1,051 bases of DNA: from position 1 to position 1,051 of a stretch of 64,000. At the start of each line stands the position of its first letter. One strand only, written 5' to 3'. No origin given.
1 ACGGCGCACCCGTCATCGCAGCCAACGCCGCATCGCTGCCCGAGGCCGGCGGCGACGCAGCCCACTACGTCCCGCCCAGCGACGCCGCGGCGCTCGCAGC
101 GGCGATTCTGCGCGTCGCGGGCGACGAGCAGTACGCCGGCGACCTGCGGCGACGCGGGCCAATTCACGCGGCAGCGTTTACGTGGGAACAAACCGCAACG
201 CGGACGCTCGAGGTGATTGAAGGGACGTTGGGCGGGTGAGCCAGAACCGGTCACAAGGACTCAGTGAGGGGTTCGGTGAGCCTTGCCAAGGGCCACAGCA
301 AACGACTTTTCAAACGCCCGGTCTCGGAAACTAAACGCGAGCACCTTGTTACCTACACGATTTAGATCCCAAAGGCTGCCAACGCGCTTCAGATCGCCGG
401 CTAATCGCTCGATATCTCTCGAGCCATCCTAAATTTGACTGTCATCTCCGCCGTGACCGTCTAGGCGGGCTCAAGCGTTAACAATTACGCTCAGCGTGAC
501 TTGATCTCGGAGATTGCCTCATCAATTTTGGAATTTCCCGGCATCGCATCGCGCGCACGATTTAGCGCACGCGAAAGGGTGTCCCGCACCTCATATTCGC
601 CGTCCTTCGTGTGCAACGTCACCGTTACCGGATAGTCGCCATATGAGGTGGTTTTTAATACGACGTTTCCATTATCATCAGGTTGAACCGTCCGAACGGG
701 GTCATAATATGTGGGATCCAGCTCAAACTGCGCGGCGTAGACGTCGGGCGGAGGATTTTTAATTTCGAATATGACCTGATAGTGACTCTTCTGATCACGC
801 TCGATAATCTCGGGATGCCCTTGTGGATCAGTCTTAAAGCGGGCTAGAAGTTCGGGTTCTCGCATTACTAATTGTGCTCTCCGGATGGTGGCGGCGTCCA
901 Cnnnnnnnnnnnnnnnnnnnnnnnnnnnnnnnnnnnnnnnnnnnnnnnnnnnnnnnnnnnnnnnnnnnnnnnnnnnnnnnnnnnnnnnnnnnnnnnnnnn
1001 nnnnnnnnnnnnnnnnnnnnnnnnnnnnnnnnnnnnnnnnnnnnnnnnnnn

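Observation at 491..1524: Translationally coupled 3TM protein + pYEATS-like beta protein in an AT-rich patch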

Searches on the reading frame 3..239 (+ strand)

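Call 3: search_protein_families(library=pfam, proteins=[window:3-239:+], max_evalue=1)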
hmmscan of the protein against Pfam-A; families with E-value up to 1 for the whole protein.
window:3-239:+ (78 aa): 2 families
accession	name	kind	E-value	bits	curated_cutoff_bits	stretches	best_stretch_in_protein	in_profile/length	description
PF13692.12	Glyco_trans_1_4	-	0.0024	18.6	27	1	1-40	100-141/142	Glycosyl transferases group 1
PF00534.26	Glycos_transf_1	-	0.11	12.4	26.4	1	1-51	116-168/172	Glycosyl transferases group 1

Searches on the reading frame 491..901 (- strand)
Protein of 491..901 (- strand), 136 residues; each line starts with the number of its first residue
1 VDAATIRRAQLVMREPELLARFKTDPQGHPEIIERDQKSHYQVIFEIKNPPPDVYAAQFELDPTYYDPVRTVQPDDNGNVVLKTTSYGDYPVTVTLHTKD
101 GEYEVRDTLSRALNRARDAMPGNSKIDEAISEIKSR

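Call 3: search_protein_families(library=pfam, proteins=[window:491-901:-], max_evalue=1)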
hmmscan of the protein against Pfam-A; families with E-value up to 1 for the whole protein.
window:491-901:- (136 aa): 4 families
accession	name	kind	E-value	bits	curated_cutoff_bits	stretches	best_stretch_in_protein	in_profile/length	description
PF20305.4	pYEATS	-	4.2e-09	36.6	26.9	1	41-102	1-64/73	prokaryotic YEATS domain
PF03366.22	YEATS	-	0.016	15.6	22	1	57-101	25-65/80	YEATS family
PF21265.3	SBB_T7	-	0.12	12.4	27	1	32-115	47-128/169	Single-stranded DNA-binding protein, Bacteriophage T7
PF03497.21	Anthrax_toxA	-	0.18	12.3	25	0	70-106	122-158/173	Anthrax toxin LF subunit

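Call 4: search_protein_families(library=padloc, proteins=[window:491-901:-], max_evalue=1)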
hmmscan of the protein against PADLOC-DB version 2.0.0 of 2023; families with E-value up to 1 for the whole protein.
window:491-901:- (136 aa): 0 families

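Call 21: find_homologous_proteins(query=window:491-901:-)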
Query window:491-901:- (136 aa): 13 proteins with E <= 0.001 among 36 candidates.
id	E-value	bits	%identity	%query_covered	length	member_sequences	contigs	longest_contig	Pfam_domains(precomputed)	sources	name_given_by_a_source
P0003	4.9e-77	274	100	91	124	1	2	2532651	PF20305.5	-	-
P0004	1.1e-49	186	66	90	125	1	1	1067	-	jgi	jgi:hypothetical protein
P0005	1.2e-48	182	68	89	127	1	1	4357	-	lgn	-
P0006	5.8e-39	151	54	90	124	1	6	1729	PF20305.5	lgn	-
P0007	2.8e-36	142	56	88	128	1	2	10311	PF20305.5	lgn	-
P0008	3.5e-36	142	54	90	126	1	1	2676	PF20305.5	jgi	jgi:hypothetical protein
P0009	1.1e-34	137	55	86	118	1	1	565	PF20305.5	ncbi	-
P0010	7.1e-33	131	53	91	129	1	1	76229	PF20305.5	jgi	jgi:hypothetical protein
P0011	1.3e-32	130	53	88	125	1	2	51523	PF20305.5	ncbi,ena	-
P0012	8.1e-32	128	48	90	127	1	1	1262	PF20305.5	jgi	jgi:hypothetical protein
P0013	2.7e-31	126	48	88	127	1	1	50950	PF20305.5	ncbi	-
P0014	9.4e-30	121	48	93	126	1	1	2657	-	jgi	jgi:hypothetical protein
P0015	5.3e-16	77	35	93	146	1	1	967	PF20305.5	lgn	-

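Call 23: find_encoding_contigs(protein=P0005, flank=5000)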
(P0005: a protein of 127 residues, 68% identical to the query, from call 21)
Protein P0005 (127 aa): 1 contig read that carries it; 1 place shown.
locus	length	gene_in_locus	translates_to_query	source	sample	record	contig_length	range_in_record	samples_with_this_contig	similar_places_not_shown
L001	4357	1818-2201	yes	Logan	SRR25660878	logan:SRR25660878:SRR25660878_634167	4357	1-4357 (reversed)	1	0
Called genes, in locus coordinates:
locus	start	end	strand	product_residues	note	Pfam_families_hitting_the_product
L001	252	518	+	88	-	-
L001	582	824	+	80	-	-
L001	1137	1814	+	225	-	-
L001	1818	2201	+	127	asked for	-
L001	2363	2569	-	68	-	-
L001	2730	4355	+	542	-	?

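Call 24: find_encoding_contigs(protein=P0010, flank=6000, max_places=3)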
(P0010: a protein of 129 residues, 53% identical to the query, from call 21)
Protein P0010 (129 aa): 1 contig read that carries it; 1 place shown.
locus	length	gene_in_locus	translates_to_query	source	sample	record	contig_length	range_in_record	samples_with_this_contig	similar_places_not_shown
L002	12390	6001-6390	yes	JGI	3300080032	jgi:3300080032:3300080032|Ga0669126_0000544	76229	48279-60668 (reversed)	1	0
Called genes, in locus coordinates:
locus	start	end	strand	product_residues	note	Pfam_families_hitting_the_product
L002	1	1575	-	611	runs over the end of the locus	PF01321:Creatinase_N, PF16189:Creatinase_N_2, PF00557:Peptidase_M24, PF16188:Peptidase_M24_C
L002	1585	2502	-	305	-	PF06325:PrmA, PF05175:MTS, PF01135:PCMT, PF08242:Methyltransf_12 (weak), PF13649:Methyltransf_25 (weak)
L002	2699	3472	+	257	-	PF13489:Methyltransf_23 (weak), PF13847:Methyltransf_31 (faint)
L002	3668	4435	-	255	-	PF03734:YkuD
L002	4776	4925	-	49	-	-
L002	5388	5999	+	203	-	-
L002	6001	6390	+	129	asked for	PF20305:pYEATS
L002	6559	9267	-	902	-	PF00580:UvrD-helicase, PF13245:AAA_19, PF13604:AAA_30 (faint), PF00580:UvrD-helicase, PF13361:UvrD_C, PF13538:UvrD_C_2 (faint)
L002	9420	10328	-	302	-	-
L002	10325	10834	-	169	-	PF13279:4HBT_2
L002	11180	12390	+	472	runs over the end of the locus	PF01565:FAD_binding_4, PF02913:FAD-oxidase_C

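Call 25: find_encoding_contigs(protein=P0011, flank=6000, max_places=3)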
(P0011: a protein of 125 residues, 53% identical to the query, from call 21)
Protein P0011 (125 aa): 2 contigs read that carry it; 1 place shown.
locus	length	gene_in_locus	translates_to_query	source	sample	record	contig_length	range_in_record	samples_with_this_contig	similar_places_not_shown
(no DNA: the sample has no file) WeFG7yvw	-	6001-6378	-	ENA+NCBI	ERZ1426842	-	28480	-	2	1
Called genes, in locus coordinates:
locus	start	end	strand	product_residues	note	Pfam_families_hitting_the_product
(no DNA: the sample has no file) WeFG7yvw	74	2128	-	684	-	PF01541:GIY-YIG, PF27096:UvrC_M, PF02151:UVR, PF22920:UvrC_RNaseH, PF08459:UvrC_RNaseH_dom, PF14520:HHH_5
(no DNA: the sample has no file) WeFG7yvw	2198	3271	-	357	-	PF00753:Lactamase_B, PF13483:Lactamase_B_3 (weak), PF12706:Lactamase_B_2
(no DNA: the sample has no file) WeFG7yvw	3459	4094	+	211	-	-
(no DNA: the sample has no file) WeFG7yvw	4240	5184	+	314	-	PF13793:Pribosyltran_N, PF00156:Pribosyltran, PF14572:Pribosyl_synth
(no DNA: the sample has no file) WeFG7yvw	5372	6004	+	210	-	-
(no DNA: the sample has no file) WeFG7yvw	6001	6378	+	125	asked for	PF20305:pYEATS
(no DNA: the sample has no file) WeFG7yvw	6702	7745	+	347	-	PF00296:Bac_luciferase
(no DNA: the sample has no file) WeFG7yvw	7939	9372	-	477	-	PF01565:FAD_binding_4, PF02913:FAD-oxidase_C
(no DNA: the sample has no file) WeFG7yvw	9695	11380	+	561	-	PF01011:PQQ, PF13570:Beta-prop_ACSF4 (faint), PF13360:PQQ_2, PF01011:PQQ (weak)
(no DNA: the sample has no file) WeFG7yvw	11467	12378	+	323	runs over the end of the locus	PF01408:GFO_IDH_MocA, PF22725:GFO_IDH_MocA_C3, PF02894:GFO_IDH_MocA_C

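Call 26: find_encoding_contigs(protein=P0013, flank=6000, max_places=3)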
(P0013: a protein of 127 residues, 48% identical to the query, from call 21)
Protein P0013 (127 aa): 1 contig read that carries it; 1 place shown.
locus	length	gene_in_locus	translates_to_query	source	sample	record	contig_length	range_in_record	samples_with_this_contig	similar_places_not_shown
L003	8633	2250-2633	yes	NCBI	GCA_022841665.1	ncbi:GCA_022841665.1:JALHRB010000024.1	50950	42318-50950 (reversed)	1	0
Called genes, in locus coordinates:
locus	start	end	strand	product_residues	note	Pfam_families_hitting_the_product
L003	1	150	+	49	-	?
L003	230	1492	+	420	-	-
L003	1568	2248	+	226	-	-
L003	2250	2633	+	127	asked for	PF20305:pYEATS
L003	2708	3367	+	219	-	PF01323:DSBA, PF13462:Thioredoxin_4 (weak)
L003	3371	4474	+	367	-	PF08240:ADH_N, PF00107:ADH_zinc_N, PF13602:ADH_zinc_N_2 (faint)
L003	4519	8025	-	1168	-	PF17757:UvrB_inter, PF02559:CarD_TRCF_RID, PF00270:DEAD, PF04851:ResIII (weak), PF00271:Helicase_C, PF03461:TRCF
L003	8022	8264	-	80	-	PF03937:Sdh5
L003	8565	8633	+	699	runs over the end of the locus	PF17191:RecG_wedge, PF00270:DEAD, PF04851:ResIII, PF00271:Helicase_C, PF22590:Cas3-like_C_2 (faint), PF19833:RecG_dom3_C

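Call 27: find_encoding_contigs(protein=P0007, flank=6000, max_places=3)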
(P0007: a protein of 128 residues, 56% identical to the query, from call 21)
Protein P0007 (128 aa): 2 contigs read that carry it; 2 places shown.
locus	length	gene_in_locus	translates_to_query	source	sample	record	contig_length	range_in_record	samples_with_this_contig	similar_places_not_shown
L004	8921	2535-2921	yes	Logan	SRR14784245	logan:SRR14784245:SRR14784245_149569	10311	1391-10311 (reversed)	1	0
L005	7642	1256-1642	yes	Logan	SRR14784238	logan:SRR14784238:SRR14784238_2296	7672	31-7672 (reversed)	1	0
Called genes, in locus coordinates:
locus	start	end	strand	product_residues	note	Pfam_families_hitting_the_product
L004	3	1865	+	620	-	?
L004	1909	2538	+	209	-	-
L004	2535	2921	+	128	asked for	PF20305:pYEATS (weak)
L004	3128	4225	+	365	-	-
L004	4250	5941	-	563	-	PF00027:cNMP_binding, PF01946:Thi4 (weak), PF00890:FAD_binding_2 (weak), PF01266:DAO, PF07992:Pyr_redox_2, PF12831:FAD_oxidored (weak), PF13738:Pyr_redox_3, PF00070:Pyr_redox, +2 more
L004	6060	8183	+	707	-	PF01432:Peptidase_M3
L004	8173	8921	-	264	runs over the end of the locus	PF04397:LytTR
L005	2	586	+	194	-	?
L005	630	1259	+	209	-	-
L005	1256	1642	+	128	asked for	PF20305:pYEATS (weak)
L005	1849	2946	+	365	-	-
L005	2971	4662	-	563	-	PF00027:cNMP_binding, PF01946:Thi4 (weak), PF00890:FAD_binding_2 (weak), PF01266:DAO, PF07992:Pyr_redox_2, PF12831:FAD_oxidored (weak), PF13738:Pyr_redox_3, PF00070:Pyr_redox, +2 more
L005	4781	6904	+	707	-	PF01432:Peptidase_M3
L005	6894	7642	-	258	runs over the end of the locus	?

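Call 44: predict_structure(alignment_id=A2)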
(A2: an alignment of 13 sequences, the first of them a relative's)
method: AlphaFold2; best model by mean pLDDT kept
length: 124 residues; sequences in the alignment: 13
mean_pLDDT: 94.4   pTM: 0.87
mean pLDDT of the five models: 94.4, 93.8, 93.5, 92.7, 92.5
residues with pLDDT >= 90: 109; 70-90: 13; 50-70: 2; < 50: 0
segments of 3 or more residues with pLDDT < 50: none
pLDDT, mean of each block of 10 residues (from residue 1): 93 97 90 97 95 84 97 94 97 97 96 96 94
secondary structure, 60 per line:
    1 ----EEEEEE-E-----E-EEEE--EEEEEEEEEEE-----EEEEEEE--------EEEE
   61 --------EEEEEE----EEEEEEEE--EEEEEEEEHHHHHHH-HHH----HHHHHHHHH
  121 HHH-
elements in order: E5-10 E20-23 E26-36 E42-48 E57-60 E69-74 E79-86 E89-96 H97-103 H112-123

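Call 49: fold_search(model_id=the predicted structure, library=pdb)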
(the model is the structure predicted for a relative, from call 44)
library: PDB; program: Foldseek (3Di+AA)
matches with E <= 10: 1508; with E <= 0.001: 35
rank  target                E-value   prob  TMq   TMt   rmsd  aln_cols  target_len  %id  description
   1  5xtz_B                7.5e-05  1.00  0.52  0.50   3.8       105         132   20  Crystal structure of GAS41 YEATS bound to H3K27ac peptide (released 2018-06-27)
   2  5iok_A                9.3e-05  1.00  0.50  0.45   4.6       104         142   18  Crystal structure of Taf14 YEATS domain in complex with histone H3K9cr (released 2016-04-20)
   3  8dkb_C                9.8e-05  1.00  0.51  0.49   4.9       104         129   18  Crystal Structure of human YEATS4 in complex with Pfizer small molecule compound 3b (released 2023-01-11)
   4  5vnb_A                1.0e-04  1.00  0.52  0.50   3.7       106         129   21  YEATS in complex with histone H3 (released 2018-09-05)
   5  5d7e_A                1.0e-04  1.00  0.50  0.45   4.6       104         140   18  Crystal structure of Taf14 YEATS domain in complex with H3K9ac (released 2015-09-23)
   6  7jfy_C                1.1e-04  1.00  0.52  0.51   3.9       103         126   18  GAS41 YEATS domain in complex with 5 (released 2021-07-21)
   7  6miq_A                1.1e-04  1.00  0.50  0.45   4.6       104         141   18  Crystal structure of Taf14 YEATS domain in complex with histone H3K9bu (released 2018-11-14)
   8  8dkb_E                1.2e-04  1.00  0.51  0.50   4.8       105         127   19  Crystal Structure of human YEATS4 in complex with Pfizer small molecule compound 3b (released 2023-01-11)
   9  5vna_B                1.3e-04  1.00  0.52  0.51   3.8       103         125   17  Crystal structure of human YEATS domain (released 2018-09-05)
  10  8dkb_H                1.4e-04  1.00  0.51  0.50   4.9       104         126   18  Crystal Structure of human YEATS4 in complex with Pfizer small molecule compound 3b (released 2023-01-11)
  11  5vna_D                1.7e-04  1.00  0.52  0.52   3.6       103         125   18  Crystal structure of human YEATS domain (released 2018-09-05)
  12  6min_A                1.9e-04  1.00  0.51  0.46   4.4       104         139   16  Crystal structure of Taf14 YEATS domain G82A mutant in complex with histone H3K9cr (released 2018-11-14)
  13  7eif                  2.0e-04  1.00  0.52  0.50   3.6       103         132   19  Crystal structure of GAS41 YEATS domain (released 2022-04-06)
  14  8ij0_A                2.0e-04  1.00  0.52  0.47  15.0       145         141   15  Crystal structure of GAS41 YEATS domain in complex with H3K9ac peptide (released 2023-11-01)
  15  5vnb_D                2.1e-04  1.00  0.52  0.53   3.9       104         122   19  YEATS in complex with histone H3 (released 2018-09-05)
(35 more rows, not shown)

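Call 50: search_solved_structures(query=A2, max_evalue=10, show_alignments=3)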
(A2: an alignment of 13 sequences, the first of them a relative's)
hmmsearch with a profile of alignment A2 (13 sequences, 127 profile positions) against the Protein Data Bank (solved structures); distinct sequences matched with E-value up to 10: 9.
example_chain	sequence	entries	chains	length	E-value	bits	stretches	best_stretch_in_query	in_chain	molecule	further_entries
3fk3_A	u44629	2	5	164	0.49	13.5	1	48-88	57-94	Protein AF-9 homolog | Yaf9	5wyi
5wyi_A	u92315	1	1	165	0.49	13.5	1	48-88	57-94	Yaf9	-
6axj_A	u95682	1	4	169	0.52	13.4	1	48-88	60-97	Protein AF-9 homolog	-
3rls_A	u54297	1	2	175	0.55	13.3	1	48-88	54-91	Protein AF-9 homolog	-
2l7e_A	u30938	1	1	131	1.4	12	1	40-100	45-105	Transcription initiation factor TFIID subunit 14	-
7f4a_A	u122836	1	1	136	1.6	11.9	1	40-100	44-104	Transcription initiation factor TFIID subunit 14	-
3qrl_A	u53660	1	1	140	1.6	11.8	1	40-100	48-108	Transcription initiation factor TFIID subunit 14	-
5d7e_A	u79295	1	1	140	1.6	11.8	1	40-100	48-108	Transcription initiation factor TFIID subunit 14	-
5iok_A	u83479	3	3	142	1.6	11.8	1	40-100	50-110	Transcription initiation factor TFIID subunit 14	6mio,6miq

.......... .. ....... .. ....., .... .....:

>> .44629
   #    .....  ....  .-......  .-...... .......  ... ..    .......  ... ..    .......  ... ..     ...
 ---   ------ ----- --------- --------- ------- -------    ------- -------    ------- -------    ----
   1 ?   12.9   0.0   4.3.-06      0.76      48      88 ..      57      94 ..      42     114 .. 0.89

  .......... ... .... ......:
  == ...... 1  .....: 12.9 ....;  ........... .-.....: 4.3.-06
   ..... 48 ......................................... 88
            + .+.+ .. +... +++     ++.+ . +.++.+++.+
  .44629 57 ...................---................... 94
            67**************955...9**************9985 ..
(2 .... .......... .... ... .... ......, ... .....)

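Call 60: find_related_loci(query=A2, collection=genome_contigs, flank=4000)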
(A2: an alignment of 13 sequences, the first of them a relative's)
Query A2 (124 aa) in genome_contigs; peptide patterns used: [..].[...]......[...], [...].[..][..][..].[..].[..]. (x = any residue, [..] = any of these).
26 stretches matched a pattern; 10 encode a relative of the query (tblastn E <= 1e-3); 10 distinct loci.
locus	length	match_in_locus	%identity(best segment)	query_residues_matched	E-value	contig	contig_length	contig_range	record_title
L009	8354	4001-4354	53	4-123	2e-38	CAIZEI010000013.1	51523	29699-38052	MAG: uncultured Rhizobiales bacterium isolate Umea3_bin-1768 genome assembly, contig: bin-1768:013/203, whole genome sho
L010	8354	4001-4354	53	4-122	2e-37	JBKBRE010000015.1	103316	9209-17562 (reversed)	MAG: Pseudolabrys sp. isolate 21H_026.bin.72 NODE_319_length_103316_cov_7.175716, whole genome shotgun sequence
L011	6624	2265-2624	48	3-122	2e-36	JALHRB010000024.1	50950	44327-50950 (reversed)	MAG: Pseudolabrys sp. isolate maxbin.076_sub c_000000003351, whole genome shotgun sequence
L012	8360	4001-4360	46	4-121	6e-36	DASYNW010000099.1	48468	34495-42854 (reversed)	MAG TPA_asm: Stellaceae bacterium isolate SMAG_U4413 k141_4406872, whole genome shotgun sequence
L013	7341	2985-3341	49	4-121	3e-34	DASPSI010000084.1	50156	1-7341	MAG TPA_asm: Methylocystis sp. isolate SMAG_U12247 k141_1522940, whole genome shotgun sequence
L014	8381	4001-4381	43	3-123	7e-33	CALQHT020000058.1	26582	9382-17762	MAG: Nitrosovibrio sp. Nv4 isolate HRS-HS12-bin-48 genome assembly, contig: HRSG-H12-C1944, whole genome shotgun sequenc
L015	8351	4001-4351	44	4-123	1e-29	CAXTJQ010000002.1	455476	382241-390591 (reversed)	MAG TPA_asm: uncultured Rhizobiaceae bacterium isolate public_SRR11456921_metawrap_bin.18 genome assembly, contig: publi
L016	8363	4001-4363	45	3-121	6e-28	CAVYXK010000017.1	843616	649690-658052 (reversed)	MAG: uncultured proteobacterium isolate MFD01248.bin.1.85 genome assembly, contig: contig_856, whole genome shotgun sequ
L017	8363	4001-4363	45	3-121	4e-29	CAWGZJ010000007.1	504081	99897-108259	MAG: uncultured Alphaproteobacteria bacterium isolate MFD01138.bin.2.29 genome assembly, contig: contig_18185, whole gen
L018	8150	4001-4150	46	70-119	9e-9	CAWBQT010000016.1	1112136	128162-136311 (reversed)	MAG: uncultured Alphaproteobacteria bacterium isolate MFD01248.bin.2.60 genome assembly, contig: contig_3945, whole geno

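Call 76: search_protein_families(library=phrogs, proteins=[window:491-865:-], max_evalue=0.01)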
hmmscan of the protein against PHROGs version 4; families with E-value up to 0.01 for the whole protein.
window:491-865:- (124 aa): 0 families

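Call 77: search_protein_families(library=ncbifam, proteins=[window:491-865:-], max_evalue=0.01)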
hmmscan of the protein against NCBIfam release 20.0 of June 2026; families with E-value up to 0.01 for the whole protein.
window:491-865:- (124 aa): 0 families

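Call 85: search_protein_families(library=pfam, alignment_id=A6, max_evalue=0.00001)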
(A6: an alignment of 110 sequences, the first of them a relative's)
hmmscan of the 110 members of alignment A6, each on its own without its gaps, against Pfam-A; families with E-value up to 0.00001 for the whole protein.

A. member 1, L010:10-822:+ (271 aa): 1 family
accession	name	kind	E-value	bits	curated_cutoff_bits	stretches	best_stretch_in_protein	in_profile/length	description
PF03401.19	TctC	-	4.4e-53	181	27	1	1-245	9-254/274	Tripartite tricarboxylate transporter family receptor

B. families by the number of members that match (of 110 scanned): 61 families (the first 25 are shown)
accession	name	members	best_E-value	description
PF03401.19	TctC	2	1.4e-71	Tripartite tricarboxylate transporter family receptor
PF01370.27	Epimerase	2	4.1e-38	NAD dependent epimerase/dehydratase family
PF00005.33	ABC_tran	2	5.9e-33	ABC transporter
PF01073.25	3Beta_HSD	2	1.5e-19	3-beta hydroxysteroid dehydrogenase/isomerase family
PF07993.18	NAD_binding_4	2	7.3e-18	Male sterility protein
PF13460.12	NAD_binding_10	2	1.4e-17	NAD(P)H-binding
PF04321.23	RmlD_sub_bind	2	1.8e-11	RmlD substrate binding domain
PF00873.25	ACR_tran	1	0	AcrB/AcrD/AcrF family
PF00171.27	Aldedh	1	5.7e-170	Aldehyde dehydrogenase family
PF14403.11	CP_ATPgrasp_2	1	1.1e-156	Circularly permuted ATP-grasp type 2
PF04174.18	CP_ATPgrasp_1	1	2.8e-147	A circularly permuted ATPgrasp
PF06808.19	DctM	1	6.2e-103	Tripartite ATP-independent periplasmic transporter, DctM component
PF02615.19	Ldh_2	1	2.1e-96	Malate/L-lactate dehydrogenase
PF00709.27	Adenylsucc_synt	1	3.6e-92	Adenylosuccinate synthetase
PF04168.17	Alpha-E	1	1.8e-77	A predicted alpha-helical domain with a conserved ER motif.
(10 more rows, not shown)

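Call 95: search_protein_families(library=pfam, proteins=[L004:3128-4222:+], max_evalue=0.001)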
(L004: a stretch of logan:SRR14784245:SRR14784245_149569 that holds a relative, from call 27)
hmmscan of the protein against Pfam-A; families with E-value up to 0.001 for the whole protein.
L004:3128-4222:+ (365 aa): 0 families
